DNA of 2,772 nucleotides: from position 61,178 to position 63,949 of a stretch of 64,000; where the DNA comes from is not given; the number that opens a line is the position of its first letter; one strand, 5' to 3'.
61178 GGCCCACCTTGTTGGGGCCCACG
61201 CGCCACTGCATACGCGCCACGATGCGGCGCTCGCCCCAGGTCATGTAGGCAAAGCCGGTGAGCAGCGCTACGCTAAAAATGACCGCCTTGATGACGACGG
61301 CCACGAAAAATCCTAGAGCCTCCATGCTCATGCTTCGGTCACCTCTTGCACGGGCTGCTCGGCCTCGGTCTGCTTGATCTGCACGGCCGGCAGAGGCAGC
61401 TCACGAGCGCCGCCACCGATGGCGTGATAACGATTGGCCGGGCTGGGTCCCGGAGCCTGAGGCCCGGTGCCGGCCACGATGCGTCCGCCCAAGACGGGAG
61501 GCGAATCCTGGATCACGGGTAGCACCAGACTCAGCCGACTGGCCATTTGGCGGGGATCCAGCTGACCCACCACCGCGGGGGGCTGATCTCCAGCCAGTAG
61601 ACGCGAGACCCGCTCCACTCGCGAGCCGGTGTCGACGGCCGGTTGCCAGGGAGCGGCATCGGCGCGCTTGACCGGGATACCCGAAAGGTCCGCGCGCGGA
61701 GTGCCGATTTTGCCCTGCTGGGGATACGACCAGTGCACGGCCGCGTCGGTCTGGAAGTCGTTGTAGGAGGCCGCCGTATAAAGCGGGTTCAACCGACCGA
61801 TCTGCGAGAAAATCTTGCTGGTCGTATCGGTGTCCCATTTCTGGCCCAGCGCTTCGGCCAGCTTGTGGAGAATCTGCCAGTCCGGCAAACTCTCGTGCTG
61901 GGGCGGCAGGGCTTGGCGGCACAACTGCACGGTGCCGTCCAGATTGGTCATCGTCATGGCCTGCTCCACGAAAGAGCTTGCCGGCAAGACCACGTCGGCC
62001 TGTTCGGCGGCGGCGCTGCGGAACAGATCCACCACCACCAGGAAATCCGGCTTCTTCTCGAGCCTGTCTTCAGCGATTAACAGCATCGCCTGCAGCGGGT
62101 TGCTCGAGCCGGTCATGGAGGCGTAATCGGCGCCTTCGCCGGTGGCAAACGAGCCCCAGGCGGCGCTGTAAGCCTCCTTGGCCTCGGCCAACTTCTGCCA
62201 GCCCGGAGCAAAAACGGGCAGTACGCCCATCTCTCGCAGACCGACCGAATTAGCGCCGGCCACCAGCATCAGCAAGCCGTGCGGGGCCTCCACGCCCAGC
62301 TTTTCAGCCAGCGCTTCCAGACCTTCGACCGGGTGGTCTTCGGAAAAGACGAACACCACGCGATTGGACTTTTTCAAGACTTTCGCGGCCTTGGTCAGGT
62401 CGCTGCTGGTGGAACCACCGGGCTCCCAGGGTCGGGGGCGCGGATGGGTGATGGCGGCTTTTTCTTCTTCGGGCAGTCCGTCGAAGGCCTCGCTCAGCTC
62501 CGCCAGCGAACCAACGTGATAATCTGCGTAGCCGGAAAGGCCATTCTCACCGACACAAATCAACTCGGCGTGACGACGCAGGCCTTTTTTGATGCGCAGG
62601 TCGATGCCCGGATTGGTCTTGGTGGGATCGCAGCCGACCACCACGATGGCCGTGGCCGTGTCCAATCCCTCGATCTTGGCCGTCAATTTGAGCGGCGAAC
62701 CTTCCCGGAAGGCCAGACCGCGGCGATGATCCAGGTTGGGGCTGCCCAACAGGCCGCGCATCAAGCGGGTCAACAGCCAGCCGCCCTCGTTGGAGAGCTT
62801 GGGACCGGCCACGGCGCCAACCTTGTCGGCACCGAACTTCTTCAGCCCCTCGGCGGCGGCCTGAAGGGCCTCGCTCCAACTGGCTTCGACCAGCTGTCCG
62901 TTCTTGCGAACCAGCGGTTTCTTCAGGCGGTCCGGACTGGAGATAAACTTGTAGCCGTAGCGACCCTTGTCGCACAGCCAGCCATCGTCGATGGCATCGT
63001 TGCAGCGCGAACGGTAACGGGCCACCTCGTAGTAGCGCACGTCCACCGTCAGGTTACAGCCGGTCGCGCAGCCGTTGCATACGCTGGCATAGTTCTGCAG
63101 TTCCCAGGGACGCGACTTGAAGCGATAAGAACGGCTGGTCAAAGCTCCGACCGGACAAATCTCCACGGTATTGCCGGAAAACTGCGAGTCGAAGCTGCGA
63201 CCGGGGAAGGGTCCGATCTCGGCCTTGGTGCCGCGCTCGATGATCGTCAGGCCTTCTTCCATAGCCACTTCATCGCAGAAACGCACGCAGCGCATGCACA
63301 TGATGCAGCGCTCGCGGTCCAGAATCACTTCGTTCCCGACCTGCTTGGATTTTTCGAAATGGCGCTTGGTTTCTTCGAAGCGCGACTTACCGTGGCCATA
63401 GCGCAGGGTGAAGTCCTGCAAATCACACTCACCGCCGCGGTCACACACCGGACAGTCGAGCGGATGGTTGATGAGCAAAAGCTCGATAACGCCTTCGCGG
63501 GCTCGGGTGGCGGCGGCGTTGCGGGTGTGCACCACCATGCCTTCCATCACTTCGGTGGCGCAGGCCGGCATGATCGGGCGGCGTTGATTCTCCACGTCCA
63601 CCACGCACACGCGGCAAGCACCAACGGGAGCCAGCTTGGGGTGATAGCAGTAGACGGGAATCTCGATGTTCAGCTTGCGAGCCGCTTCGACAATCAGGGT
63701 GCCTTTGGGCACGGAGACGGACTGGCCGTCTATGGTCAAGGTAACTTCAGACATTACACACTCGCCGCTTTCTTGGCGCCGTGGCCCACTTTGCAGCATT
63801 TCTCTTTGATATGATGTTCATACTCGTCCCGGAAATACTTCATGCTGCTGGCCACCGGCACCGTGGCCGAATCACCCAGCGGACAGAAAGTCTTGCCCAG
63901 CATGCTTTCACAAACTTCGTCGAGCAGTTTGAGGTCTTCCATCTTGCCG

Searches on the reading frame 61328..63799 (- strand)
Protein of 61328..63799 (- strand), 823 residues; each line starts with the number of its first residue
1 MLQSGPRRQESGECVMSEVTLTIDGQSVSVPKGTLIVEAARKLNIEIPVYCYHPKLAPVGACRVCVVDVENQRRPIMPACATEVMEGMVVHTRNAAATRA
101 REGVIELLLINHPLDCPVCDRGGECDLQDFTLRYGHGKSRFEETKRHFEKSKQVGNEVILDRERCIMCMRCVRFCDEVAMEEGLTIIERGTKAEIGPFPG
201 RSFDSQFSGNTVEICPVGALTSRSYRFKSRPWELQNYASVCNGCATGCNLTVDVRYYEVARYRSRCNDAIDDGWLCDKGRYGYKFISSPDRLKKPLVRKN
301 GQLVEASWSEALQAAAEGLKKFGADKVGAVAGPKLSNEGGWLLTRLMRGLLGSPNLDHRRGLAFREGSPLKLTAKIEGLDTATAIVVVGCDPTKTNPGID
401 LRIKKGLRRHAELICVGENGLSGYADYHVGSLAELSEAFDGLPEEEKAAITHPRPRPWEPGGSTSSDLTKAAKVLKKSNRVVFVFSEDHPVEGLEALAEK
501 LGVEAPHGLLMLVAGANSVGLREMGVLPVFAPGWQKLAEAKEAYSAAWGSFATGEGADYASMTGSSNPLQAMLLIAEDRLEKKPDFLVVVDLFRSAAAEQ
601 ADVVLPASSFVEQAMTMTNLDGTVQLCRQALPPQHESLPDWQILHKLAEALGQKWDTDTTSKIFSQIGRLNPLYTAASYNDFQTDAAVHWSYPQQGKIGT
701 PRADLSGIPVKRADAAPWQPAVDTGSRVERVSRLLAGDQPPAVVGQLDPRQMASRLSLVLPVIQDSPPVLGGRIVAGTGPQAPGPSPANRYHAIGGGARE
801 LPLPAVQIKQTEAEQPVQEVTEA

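Call 9: search_protein_families(library=pfam, proteins=[window:61328-63799:-], max_evalue=0.0001)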
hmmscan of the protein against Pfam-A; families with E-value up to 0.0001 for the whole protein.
window:61328-63799:- (823 aa): 7 families
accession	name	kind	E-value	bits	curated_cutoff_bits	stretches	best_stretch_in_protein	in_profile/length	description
PF00384.28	Molybdopterin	-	9.2e-35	120.7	24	2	291-430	1-157/353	Molybdopterin oxidoreductase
PF22117.2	Fer4_Nqo3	-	7.1e-23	81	27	1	156-221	2-67/67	NADH-quinone oxidoreductase subunit 3, ferredoxin-like domain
PF13510.11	Fer2_4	-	2.4e-19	69.6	22.8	1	18-94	3-81/82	2Fe-2S iron-sulfur cluster binding domain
PF10588.14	NADH-G_4Fe-4S_3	-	6.1e-18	64.5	27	1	101-140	1-40/40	NADH-ubiquinone oxidoreductase-G iron-sulfur binding region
PF04879.21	Molybdop_Fe4S4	-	2.9e-09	37.2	22.7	1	237-287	4-54/55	Molybdopterin oxidoreductase Fe4S4 domain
PF00111.32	Fer2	-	1.1e-07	32.1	21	1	22-70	2-48/77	2Fe-2S iron-sulfur cluster binding domain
PF22151.2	Fer4_NDSU1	-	9.7e-07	28.6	23.8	1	245-283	12-50/51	NADH-ubiquinone oxidoreductase NDSU1/NuoG-like, 4Fe-4S domain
